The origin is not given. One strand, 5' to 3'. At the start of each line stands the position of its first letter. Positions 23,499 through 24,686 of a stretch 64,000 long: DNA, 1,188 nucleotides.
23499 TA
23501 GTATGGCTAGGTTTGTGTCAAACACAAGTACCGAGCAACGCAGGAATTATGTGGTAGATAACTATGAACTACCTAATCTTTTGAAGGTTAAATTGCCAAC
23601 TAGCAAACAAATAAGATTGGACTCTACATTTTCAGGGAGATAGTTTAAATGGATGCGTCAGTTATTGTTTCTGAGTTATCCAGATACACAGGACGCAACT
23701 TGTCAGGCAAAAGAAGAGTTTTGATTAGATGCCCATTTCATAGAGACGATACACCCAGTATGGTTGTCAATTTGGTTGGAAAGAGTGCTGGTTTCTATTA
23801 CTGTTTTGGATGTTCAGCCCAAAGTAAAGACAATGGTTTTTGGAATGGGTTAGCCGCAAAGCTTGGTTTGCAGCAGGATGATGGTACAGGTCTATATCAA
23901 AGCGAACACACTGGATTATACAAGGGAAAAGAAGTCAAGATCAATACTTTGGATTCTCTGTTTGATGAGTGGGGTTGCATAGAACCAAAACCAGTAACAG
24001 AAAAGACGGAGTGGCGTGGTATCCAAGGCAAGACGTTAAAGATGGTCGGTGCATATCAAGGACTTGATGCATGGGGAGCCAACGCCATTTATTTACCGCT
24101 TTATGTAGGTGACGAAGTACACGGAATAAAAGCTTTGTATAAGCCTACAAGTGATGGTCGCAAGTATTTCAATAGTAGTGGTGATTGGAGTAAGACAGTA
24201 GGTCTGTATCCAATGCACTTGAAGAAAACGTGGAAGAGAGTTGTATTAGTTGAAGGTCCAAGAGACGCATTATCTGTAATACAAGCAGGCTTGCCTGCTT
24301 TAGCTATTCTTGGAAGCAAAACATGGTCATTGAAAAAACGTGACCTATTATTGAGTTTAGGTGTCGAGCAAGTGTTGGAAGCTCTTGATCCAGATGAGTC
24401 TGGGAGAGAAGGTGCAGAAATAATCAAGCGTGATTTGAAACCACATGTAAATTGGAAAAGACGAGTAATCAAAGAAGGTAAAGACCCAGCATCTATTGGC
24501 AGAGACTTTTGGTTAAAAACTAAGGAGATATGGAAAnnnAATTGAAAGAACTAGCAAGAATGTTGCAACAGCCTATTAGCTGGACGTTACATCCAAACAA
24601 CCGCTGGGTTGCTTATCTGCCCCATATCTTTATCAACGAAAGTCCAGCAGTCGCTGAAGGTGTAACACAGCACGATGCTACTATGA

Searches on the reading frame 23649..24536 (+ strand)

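Call 54: search_protein_families(library=phrogs, proteins=[window:23649-24536:+], max_evalue=0.00001)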
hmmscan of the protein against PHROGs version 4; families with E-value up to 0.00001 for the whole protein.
window:23649-24536:+ (296 aa): 8 families
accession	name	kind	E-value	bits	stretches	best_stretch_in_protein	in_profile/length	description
phrog_47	-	DNA, RNA and nucleotide metabolism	3.9e-25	89.5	1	9-288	34-326/947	DNA primase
phrog_239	-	DNA, RNA and nucleotide metabolism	5.2e-18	66.4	1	25-281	42-293/801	DNA primase/helicase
phrog_6444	-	DNA, RNA and nucleotide metabolism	5.5e-15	56.2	1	27-59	39-68/577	DNA primase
phrog_849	-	DNA, RNA and nucleotide metabolism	1.7e-09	38.2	1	169-263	214-310/435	DNA primase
phrog_6088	-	DNA, RNA and nucleotide metabolism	8.9e-09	35.3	1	20-273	18-267/772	DNA primase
phrog_11992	-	unknown function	5.5e-07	31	1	21-58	25-57/177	-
phrog_18097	-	DNA, RNA and nucleotide metabolism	5.8e-06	27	0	25-64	34-70/199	DNA primase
phrog_360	-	DNA, RNA and nucleotide metabolism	7.5e-06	27.1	0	3-57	5-60/133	DNA primase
